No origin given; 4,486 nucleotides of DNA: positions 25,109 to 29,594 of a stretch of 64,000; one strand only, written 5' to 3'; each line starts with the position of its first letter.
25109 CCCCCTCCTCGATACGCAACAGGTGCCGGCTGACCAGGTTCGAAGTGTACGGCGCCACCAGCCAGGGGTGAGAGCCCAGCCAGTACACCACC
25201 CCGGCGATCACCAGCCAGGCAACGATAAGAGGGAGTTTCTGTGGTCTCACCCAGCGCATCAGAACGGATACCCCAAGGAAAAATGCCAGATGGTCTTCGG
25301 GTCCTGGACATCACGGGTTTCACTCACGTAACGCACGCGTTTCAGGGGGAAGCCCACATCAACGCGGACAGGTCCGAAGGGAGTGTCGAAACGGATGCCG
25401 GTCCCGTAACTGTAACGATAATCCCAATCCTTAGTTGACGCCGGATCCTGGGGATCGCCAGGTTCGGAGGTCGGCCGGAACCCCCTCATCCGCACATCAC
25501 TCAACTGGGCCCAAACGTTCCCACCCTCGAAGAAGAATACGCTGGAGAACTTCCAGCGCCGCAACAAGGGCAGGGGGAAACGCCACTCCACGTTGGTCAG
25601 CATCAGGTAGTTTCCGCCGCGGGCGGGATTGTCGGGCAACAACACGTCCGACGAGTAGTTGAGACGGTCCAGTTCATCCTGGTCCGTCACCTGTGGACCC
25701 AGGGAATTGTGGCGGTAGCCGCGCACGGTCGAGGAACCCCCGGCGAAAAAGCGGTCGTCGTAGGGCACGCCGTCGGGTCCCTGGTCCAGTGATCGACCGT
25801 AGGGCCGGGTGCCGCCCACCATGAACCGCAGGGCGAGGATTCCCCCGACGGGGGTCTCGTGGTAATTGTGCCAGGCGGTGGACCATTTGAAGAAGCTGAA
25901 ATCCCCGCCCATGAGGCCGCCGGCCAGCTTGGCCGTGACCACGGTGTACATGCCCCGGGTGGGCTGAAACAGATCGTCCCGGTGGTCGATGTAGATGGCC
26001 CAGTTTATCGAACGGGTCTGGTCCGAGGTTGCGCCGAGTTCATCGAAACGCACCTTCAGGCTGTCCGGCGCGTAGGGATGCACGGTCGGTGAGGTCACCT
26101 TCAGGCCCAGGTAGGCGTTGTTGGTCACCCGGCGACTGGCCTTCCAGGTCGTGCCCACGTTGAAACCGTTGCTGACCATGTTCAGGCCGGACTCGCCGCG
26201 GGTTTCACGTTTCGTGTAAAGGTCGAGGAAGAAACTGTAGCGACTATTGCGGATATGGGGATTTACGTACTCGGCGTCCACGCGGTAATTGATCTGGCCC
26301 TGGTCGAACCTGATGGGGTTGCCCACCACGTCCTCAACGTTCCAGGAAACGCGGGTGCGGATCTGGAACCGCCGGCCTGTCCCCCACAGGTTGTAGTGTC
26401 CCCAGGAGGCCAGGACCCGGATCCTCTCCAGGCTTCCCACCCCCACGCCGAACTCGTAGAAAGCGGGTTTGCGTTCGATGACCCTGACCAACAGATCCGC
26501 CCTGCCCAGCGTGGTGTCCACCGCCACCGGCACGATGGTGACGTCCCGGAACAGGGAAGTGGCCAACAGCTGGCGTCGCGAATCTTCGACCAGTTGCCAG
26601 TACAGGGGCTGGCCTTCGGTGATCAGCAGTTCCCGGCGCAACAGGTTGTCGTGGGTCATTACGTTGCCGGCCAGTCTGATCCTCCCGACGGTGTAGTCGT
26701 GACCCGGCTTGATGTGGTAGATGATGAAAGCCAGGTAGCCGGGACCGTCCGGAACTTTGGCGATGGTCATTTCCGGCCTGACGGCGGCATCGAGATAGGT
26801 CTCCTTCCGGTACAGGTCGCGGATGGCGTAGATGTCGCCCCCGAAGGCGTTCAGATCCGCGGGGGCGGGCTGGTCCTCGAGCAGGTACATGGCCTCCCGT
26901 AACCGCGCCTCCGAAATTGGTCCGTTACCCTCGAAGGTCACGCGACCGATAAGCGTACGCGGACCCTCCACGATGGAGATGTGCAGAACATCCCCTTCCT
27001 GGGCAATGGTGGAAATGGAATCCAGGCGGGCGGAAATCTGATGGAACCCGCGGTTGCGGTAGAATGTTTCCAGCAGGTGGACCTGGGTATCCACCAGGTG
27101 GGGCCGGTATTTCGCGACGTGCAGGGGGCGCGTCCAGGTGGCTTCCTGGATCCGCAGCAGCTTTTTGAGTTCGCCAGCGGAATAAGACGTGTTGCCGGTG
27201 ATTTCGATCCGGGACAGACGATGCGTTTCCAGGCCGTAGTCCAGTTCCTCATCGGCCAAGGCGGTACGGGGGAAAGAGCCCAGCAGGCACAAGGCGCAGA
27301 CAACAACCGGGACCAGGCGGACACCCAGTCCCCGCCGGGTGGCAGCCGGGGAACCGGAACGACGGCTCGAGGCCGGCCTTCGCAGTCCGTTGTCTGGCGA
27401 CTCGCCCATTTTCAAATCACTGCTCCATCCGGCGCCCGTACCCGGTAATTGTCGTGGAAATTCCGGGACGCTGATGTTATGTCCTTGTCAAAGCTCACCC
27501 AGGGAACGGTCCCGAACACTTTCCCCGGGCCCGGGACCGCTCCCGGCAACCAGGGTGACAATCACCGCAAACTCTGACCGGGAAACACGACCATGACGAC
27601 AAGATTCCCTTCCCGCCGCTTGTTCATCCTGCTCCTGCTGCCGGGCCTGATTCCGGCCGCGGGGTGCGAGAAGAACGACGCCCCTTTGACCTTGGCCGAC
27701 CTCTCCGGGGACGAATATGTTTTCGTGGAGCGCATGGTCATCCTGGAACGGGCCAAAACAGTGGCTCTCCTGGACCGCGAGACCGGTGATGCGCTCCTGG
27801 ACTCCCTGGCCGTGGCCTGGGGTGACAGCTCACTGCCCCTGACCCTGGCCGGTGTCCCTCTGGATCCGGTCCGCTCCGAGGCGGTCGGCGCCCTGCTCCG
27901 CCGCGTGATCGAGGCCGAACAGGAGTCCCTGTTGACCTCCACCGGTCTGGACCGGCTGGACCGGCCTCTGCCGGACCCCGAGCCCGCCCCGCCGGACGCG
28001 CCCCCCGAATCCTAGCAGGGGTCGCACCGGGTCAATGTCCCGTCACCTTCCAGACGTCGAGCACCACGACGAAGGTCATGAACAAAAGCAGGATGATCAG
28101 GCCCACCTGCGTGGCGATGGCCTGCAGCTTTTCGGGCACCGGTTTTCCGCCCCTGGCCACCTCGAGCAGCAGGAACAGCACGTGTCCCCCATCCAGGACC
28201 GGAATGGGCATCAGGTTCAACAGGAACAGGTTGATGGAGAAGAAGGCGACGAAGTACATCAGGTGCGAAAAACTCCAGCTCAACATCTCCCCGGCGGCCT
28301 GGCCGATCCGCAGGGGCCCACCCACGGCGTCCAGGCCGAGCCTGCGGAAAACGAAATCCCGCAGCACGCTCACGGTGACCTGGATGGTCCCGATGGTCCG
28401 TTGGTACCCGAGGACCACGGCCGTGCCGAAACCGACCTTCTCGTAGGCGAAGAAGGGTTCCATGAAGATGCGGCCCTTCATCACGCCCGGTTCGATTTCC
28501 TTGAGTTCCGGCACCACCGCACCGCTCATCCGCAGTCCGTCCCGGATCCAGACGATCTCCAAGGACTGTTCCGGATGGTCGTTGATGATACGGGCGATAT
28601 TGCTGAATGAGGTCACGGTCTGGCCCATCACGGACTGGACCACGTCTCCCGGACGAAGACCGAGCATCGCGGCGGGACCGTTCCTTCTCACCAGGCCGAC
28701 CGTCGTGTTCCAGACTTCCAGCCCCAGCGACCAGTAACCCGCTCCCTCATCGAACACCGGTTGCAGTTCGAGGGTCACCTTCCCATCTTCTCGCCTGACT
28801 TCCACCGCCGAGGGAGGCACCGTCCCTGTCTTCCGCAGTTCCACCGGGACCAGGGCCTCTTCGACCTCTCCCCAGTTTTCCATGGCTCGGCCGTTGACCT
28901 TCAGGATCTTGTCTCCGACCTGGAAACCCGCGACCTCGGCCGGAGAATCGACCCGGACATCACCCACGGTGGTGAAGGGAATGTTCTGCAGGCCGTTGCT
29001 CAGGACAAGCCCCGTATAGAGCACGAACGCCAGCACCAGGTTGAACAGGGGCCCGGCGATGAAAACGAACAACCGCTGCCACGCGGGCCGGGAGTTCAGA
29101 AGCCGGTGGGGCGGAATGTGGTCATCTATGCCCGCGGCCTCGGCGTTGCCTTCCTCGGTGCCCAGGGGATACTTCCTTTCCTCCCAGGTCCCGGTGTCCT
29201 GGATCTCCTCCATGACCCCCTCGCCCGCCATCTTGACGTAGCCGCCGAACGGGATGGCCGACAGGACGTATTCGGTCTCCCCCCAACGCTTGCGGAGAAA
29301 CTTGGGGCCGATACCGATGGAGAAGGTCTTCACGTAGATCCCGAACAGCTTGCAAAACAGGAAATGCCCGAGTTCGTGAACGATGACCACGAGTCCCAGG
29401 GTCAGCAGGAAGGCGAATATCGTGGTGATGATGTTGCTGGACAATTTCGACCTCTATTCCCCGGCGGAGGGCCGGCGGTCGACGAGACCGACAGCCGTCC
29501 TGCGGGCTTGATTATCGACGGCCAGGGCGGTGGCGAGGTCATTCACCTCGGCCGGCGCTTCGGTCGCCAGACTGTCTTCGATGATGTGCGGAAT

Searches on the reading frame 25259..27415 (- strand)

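Call 62: search_protein_families(library=pfam, proteins=[window:25259-27415:-], max_evalue=0.00001)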
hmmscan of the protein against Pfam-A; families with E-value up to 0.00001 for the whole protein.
window:25259-27415:- (718 aa): 2 families
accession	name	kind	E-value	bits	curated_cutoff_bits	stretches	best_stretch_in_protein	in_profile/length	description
PF01103.29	Omp85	-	1.2e-48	166.8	24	1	342-717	1-324/325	Omp85 superfamily domain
PF07244.20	POTRA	-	2.3e-20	73.5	21.3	0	241-314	1-78/79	Surface antigen variable number repeat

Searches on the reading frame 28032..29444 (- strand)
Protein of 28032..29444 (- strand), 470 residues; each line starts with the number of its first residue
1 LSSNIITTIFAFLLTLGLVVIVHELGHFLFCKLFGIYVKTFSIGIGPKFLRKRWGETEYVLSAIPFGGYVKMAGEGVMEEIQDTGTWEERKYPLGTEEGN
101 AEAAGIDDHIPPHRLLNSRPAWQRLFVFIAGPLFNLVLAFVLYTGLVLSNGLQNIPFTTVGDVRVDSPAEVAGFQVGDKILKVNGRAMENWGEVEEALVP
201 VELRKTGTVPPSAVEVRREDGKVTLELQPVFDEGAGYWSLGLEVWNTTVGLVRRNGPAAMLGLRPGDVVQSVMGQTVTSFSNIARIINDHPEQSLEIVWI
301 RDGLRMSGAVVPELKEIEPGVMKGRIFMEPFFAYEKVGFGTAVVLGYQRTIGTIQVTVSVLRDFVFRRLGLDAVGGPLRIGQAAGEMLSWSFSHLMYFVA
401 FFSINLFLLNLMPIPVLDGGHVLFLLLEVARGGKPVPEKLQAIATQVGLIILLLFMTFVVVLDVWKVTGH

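Call 62: search_protein_families(library=pfam, proteins=[window:28032-29444:-], max_evalue=0.00001)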
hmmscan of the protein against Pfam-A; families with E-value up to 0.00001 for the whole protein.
window:28032-29444:- (470 aa): 4 families
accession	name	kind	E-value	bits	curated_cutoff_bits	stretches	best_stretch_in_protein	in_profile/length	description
PF02163.28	Peptidase_M50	-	1.8e-63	214.3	27.2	1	11-454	1-220/221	Peptidase family M50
PF17820.7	PDZ_6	-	1.9e-18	66.4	27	2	249-301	2-54/54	PDZ domain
PF13180.12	PDZ_2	-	8.3e-12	45.7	27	0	159-226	15-77/80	PDZ domain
PF00595.29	PDZ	-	2.5e-11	44.2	23.2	1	156-195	25-64/81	PDZ domain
